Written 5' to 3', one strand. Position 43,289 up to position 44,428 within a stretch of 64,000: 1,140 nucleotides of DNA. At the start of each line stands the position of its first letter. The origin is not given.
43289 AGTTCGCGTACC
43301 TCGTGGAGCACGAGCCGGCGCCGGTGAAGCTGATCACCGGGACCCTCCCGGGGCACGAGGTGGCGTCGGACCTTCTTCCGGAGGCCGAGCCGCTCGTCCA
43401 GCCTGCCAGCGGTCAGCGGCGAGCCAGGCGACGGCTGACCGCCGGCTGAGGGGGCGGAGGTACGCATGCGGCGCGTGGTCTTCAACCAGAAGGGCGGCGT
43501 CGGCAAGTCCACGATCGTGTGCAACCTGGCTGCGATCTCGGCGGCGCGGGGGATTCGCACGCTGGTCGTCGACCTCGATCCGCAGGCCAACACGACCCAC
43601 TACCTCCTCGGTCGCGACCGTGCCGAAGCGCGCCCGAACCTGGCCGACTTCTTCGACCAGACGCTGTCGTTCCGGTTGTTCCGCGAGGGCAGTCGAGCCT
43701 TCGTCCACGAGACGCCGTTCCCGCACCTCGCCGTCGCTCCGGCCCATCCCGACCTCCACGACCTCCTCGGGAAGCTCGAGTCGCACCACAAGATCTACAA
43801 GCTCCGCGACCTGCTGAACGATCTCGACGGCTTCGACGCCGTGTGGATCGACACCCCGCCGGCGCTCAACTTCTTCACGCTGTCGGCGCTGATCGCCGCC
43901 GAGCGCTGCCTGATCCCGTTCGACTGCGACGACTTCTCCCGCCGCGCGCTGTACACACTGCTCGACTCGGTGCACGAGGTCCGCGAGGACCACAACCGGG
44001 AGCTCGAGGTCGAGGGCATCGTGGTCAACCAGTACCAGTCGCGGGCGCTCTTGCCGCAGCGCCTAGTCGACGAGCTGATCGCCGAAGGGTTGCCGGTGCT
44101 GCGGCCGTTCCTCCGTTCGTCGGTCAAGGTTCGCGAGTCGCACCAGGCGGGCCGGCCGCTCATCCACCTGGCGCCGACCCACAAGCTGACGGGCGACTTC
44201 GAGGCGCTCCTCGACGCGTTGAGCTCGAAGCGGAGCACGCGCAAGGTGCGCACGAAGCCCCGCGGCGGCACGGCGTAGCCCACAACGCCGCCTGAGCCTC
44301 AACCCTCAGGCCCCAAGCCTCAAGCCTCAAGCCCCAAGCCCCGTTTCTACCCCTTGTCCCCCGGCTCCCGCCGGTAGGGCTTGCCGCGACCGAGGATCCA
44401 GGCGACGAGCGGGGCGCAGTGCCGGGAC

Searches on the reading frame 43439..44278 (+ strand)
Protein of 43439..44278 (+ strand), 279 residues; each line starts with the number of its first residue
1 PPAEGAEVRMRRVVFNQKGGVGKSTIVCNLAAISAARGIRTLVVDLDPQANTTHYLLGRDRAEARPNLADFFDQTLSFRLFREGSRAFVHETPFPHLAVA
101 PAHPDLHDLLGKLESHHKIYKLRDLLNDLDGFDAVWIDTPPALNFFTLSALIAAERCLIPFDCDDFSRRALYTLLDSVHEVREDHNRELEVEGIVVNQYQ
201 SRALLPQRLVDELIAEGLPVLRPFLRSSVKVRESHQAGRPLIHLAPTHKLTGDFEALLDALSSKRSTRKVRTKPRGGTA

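Call 45: search_protein_families(library=ncbifam, proteins=[window:43439-44278:+], max_evalue=0.00001)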
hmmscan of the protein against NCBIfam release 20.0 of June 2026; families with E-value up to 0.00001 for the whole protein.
window:43439-44278:+ (279 aa): 15 families
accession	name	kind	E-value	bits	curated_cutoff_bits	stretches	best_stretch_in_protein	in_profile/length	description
NF041546.1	ParA_partition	equivalog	3.6e-23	82.2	180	2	14-67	4-57/203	ParA family partition ATPase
TIGR03453.1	partition_RepA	equivalog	7.9e-16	57.9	348.45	1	14-161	109-264/387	plasmid partitioning protein RepA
TIGR03371.1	cellulose_yhjQ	equivalog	2.7e-12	46.7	157.85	1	14-257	6-237/246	cellulose biosynthesis protein BcsQ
NF010443.0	PRK13869.1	subfamily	1e-10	41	446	1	13-159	125-279/405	plasmid-partitioning protein RepA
NF009701.0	PRK13230.1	subfamily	1.3e-09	37.5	350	1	10-59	1-51/291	nitrogenase reductase-like protein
TIGR01969.1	minD_arch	subfamily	1.7e-09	37.2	201.75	1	16-258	7-227/251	cell division ATPase MinD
NF041283.1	PrgP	equivalog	3.6e-09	36.3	400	1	14-214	7-209/297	ParA superfamily DNA segregation protein PrgP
NF009702.0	PRK13231.1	equivalog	1e-08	34.7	427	1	10-59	2-50/264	nitrogenase reductase-like protein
TIGR01287.1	nifH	equivalog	1.2e-08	34.6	394.35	1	11-61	1-51/275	nitrogenase iron protein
NF033200.1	F430_CfbC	exception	3.8e-08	33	402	1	12-59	2-50/260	Ni-sirohydrochlorin a,c-diamide reductive cyclase ATP-dependent reductase subunit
NF047398.1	AAA_KGGVGR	domain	8.6e-08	32.7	90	1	13-105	5-102/190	KGGVGR-motif variant AAA ATPase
TIGR01281.1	DPOR_bchL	equivalog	2.5e-07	30.4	345.15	0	17-58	7-48/268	ferredoxin:protochlorophyllide reductase (ATP-dependent) iron-sulfur ATP-binding protein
TIGR01007.1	eps_fam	subfamily_domain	1.8e-06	27.7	108.05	1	14-154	22-149/204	polysaccharide biosynthesis tyrosine autokinase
NF041417.1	ArsA_halo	exception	2.8e-06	26.3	800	1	11-53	13-55/617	arsenical pump-driving ATPase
TIGR01968.1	minD_bact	equivalog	6.7e-06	25.6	212.9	0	13-159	5-139/261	septum site-determining protein MinD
